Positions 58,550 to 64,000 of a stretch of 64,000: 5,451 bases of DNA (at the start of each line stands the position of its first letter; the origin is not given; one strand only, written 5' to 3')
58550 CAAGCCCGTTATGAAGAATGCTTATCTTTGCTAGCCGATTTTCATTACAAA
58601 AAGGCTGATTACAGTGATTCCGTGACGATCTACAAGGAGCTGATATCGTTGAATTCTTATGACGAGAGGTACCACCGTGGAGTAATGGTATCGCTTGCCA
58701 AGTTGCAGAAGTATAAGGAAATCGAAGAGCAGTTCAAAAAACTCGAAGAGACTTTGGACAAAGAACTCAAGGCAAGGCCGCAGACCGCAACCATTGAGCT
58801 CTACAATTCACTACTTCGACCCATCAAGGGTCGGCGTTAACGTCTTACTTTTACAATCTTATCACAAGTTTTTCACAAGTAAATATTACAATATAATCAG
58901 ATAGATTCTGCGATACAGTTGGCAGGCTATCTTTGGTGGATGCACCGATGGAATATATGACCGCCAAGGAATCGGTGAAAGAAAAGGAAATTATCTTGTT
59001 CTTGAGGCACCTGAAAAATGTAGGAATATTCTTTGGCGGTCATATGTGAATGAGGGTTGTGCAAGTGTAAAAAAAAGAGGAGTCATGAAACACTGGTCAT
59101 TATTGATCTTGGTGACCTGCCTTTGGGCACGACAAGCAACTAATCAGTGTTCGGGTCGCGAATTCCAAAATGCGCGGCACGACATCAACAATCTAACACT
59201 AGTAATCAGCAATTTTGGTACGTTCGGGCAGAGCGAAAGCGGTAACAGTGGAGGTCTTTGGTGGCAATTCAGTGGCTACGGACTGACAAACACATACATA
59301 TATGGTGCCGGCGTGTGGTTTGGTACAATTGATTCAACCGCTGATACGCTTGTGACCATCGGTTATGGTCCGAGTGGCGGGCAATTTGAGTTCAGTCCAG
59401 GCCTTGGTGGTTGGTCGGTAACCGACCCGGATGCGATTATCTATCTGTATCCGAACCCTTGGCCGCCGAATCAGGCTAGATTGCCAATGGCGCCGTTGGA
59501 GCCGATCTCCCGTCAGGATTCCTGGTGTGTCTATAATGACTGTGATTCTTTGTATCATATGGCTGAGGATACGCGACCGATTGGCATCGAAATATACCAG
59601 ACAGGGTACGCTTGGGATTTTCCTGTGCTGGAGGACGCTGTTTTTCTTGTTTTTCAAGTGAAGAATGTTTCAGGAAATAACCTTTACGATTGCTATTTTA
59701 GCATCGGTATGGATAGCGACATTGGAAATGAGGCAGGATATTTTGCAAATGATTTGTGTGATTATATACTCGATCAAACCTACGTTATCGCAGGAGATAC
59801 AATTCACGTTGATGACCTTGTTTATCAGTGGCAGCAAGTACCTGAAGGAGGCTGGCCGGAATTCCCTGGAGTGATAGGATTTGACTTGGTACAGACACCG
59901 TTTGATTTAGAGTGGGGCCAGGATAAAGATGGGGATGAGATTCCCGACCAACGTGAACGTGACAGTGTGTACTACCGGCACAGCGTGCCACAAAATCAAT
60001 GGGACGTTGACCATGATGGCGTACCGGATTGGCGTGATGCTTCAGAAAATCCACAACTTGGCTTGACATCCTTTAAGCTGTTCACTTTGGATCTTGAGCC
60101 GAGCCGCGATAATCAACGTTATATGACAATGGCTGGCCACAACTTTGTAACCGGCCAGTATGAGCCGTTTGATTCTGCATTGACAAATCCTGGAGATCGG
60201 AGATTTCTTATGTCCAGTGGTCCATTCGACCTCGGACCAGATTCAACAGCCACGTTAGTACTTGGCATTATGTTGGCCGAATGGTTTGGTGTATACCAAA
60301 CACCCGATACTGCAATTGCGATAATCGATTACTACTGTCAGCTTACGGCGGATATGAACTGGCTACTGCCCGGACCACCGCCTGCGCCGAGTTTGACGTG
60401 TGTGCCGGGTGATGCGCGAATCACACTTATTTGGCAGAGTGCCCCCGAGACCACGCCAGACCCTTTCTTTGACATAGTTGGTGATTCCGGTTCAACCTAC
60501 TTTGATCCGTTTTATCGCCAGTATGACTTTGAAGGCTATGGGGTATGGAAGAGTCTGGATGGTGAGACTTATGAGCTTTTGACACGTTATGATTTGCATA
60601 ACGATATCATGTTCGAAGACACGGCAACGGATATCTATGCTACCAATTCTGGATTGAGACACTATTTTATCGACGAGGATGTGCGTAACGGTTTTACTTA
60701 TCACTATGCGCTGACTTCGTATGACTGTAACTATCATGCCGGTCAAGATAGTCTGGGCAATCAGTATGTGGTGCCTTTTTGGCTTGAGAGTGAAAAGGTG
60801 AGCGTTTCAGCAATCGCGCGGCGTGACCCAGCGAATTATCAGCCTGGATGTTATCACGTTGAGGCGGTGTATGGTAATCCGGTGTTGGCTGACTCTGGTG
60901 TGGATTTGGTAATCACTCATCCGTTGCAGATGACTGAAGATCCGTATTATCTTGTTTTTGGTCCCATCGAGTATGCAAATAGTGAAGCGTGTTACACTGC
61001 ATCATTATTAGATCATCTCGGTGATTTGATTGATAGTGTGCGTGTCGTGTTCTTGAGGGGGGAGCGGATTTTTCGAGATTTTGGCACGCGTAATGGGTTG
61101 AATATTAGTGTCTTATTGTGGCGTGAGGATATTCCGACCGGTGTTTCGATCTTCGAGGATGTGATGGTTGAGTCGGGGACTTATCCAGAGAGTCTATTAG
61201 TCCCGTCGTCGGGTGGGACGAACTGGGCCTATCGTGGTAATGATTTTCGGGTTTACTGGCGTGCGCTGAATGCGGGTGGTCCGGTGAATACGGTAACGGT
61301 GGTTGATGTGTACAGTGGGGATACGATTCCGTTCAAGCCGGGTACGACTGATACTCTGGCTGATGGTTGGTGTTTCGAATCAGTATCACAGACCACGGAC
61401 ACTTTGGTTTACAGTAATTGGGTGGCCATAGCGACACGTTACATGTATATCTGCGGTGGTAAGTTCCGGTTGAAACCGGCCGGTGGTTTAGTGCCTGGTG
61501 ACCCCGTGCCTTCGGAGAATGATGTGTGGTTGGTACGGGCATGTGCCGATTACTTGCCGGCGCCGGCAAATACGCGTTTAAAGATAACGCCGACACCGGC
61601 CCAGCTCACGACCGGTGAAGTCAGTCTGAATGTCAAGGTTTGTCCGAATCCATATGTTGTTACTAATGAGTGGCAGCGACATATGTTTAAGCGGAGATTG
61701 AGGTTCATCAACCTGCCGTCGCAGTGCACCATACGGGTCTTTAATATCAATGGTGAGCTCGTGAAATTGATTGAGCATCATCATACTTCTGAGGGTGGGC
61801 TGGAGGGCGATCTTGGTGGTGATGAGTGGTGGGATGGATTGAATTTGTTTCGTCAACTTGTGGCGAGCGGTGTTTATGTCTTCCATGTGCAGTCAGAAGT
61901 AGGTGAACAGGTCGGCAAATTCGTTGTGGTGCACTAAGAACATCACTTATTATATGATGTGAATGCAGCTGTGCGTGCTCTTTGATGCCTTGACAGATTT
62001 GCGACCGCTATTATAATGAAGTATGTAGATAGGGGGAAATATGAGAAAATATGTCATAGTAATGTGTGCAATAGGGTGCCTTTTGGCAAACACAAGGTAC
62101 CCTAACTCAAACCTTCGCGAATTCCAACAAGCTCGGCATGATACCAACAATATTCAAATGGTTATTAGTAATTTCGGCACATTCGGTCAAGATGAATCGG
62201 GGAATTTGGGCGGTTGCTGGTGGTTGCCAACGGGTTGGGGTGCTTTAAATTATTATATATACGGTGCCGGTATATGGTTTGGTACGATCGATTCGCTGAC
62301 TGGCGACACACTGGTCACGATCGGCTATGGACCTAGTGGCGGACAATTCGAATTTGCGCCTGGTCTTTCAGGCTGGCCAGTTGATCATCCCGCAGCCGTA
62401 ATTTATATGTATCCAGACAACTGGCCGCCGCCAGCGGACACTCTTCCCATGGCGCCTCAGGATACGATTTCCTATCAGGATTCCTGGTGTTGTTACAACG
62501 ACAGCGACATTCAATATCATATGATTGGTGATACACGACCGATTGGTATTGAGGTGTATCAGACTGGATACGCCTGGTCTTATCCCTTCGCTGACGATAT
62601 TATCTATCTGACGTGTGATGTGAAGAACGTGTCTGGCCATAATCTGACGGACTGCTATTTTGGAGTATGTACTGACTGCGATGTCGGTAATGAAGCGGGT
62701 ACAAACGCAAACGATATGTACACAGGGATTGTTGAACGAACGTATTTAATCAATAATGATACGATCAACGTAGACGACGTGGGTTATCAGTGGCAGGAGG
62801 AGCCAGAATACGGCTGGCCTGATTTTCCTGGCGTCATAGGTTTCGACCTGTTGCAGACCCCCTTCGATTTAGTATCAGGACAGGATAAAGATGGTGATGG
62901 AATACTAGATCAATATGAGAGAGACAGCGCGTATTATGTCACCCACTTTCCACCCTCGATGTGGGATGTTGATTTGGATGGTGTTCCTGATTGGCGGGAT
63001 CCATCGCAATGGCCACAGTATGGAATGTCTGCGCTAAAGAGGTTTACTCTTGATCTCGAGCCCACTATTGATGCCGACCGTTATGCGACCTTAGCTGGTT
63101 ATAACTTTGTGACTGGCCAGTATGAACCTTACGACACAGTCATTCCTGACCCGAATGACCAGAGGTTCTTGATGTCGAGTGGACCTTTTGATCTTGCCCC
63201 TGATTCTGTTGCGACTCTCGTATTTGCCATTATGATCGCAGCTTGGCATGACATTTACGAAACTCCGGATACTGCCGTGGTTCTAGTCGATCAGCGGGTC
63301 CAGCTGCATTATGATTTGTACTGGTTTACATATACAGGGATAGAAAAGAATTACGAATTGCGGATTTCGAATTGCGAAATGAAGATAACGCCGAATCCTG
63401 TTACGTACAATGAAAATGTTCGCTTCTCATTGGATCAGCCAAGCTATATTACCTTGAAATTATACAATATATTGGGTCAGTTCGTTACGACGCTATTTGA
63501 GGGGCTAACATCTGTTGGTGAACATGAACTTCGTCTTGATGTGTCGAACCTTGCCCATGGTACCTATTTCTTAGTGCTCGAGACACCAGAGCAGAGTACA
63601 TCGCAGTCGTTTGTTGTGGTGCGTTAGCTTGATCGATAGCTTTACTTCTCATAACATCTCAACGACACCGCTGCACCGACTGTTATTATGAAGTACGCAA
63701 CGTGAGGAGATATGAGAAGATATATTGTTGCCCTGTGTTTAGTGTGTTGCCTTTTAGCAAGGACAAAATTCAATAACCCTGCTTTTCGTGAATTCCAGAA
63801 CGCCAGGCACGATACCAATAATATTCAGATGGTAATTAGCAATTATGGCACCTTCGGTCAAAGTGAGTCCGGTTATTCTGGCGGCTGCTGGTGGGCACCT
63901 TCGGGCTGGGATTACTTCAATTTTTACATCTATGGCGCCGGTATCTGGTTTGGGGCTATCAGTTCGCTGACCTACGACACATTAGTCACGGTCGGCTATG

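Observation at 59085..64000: Three tandem, individually promoted paralogs of a T9SS cargo family with TSP3-like calcium-binding repeats and a shared upstream motif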

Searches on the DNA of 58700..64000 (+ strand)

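Call 59: search_rna_families(source=window, start=58700, end=64000, threshold=evalue, max_evalue=1)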
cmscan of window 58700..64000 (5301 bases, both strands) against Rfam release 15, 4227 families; matches with E-value up to 1: 0.
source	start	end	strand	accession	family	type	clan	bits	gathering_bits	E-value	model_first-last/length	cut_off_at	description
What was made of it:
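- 58950..59057 (+): Conserved structured 5' leader of p1: a long stem (58955..58972 pairs with 59028..59045) around an invariant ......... segment. Candidate attenuator or regulatory RNA. No Rfam match (call 59).
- On Known RNA families (Rfam 15): No match at E<=1 in 58700..64000 (call 59).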

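Call 68: build_rna_model(alignment_id=A5)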
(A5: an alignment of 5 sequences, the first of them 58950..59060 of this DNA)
Model R1 built from alignment A5 (5 sequences, 126 columns); structure: RNAalifold consensus.
model positions 111; base pairs 33; branch points 1; effective number of sequences 2.13; information 0.59 bits per position. Calibrated on 0.2 Mb of random sequence (short: E-values are rough).
structure used (alignment columns):
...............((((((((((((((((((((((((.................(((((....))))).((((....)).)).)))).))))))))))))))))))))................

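Call 69: search_with_rna_model(model_id=R1, sources=[window, L004, L009, L010, L011, L012, L013, L014, L015, L016, L017, L018, L019, L020, L021, L022, L023, L024, L025, L026, L027, L028, L029, L030, L031, L032, L033, L034, L035, L036, L038, L039, L040, L041, L042, L043, L044, L045, L046, L047, L048, L049, L050, L051, L052, L053, L054, L055, L056, L057, L058, L059, L076, L077, L078, L079, L080, L081, L082, L083, L084, L085, L086, L087, L088, L089, L090, L091, L092, L093, L094, L095, L096, L097, L098, L099, L100], max_evalue=1, make_alignment=true)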
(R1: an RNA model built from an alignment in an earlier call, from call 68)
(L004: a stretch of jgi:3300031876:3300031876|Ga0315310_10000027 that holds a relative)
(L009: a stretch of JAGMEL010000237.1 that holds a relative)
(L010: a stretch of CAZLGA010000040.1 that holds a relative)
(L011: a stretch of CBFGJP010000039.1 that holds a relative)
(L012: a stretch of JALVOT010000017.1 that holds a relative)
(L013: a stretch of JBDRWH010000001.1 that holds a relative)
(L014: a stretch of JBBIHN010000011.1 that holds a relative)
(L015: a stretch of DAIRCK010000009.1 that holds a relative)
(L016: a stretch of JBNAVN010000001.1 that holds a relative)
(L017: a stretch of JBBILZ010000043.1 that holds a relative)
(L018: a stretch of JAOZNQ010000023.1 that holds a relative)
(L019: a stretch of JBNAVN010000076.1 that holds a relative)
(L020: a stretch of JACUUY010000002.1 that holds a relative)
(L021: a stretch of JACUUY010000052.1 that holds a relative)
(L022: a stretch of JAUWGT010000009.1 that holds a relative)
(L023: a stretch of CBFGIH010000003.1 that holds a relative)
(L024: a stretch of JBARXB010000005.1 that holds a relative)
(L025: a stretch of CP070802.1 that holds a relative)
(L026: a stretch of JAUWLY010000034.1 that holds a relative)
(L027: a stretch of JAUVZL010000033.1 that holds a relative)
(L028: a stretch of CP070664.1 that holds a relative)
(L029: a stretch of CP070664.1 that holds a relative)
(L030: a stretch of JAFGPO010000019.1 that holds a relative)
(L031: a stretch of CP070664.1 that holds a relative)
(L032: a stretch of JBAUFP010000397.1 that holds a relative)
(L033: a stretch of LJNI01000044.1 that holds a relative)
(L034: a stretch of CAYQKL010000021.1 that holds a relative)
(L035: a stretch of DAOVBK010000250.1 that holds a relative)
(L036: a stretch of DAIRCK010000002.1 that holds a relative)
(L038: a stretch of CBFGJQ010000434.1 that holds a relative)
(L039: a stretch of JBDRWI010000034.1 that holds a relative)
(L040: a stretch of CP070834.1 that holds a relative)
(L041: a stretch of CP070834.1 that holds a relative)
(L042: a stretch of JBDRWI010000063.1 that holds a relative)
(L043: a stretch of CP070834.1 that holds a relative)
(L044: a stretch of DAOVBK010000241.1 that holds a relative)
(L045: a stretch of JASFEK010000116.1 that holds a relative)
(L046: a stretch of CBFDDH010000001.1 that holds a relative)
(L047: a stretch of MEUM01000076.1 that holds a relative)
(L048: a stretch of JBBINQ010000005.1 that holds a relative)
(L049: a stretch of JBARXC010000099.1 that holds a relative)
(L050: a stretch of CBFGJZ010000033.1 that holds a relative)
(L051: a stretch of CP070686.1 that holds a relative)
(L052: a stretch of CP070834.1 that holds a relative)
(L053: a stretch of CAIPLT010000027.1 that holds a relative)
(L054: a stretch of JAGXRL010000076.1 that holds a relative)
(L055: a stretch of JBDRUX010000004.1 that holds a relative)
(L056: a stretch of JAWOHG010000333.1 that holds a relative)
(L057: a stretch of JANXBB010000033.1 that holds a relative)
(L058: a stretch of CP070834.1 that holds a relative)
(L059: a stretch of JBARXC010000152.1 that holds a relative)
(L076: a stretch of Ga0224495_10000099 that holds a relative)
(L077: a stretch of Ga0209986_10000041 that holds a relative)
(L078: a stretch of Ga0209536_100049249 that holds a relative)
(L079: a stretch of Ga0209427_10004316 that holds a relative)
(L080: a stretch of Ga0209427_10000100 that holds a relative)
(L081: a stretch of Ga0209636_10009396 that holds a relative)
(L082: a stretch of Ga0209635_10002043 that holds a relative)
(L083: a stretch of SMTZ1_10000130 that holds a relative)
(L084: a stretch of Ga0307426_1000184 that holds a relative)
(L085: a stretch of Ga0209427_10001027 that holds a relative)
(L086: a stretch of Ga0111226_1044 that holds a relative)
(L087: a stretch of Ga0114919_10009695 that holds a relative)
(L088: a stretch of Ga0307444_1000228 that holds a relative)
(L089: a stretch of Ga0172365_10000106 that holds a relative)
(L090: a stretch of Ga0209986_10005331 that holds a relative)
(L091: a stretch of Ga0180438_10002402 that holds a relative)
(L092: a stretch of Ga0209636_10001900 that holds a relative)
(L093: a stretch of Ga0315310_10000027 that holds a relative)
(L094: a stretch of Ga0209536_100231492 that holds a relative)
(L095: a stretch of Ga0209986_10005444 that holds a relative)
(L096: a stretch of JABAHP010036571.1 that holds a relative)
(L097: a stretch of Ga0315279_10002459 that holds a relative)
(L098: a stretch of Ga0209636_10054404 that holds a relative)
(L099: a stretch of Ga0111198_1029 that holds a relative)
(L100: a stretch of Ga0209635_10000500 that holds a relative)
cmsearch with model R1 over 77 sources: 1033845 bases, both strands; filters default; matches with E-value up to 1: 11.
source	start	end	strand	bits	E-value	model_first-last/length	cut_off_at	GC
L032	3758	3867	+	106.1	2.5e-29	1-111/111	no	0.4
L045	4297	4405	+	96.8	2e-26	1-111/111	no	0.44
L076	10278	10390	+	92.3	4.9e-25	1-111/111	no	0.48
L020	2210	2320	+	91.5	8.3e-25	1-111/111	no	0.47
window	58950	59057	+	84.9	9e-23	1-111/111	no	0.4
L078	5263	5369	+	79.9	3.3e-21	1-111/111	no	0.41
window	58955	59045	-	19.8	0.012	15-99/111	no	0.38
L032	3760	3869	-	17.9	0.044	1-111/111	no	0.39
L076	10280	10392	-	15.3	0.29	1-111/111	no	0.47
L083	2502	2594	+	14.7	0.44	1-111/111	no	0.33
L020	2212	2322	-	14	0.71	1-111/111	no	0.49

Alignment A6: 11 matches aligned to the model, 206 columns, each read 5' to 3' on its own strand. Consensus structure (alignment columns), stored with it:
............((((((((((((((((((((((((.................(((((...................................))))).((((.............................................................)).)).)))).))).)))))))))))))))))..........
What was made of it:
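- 58950..59057 (+): The covariance model finds it only in 6 distinct loci, always between the box and a long-form gene (call 69).
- Tried and rejected: A covariance-model search added only one sequence (call 69).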
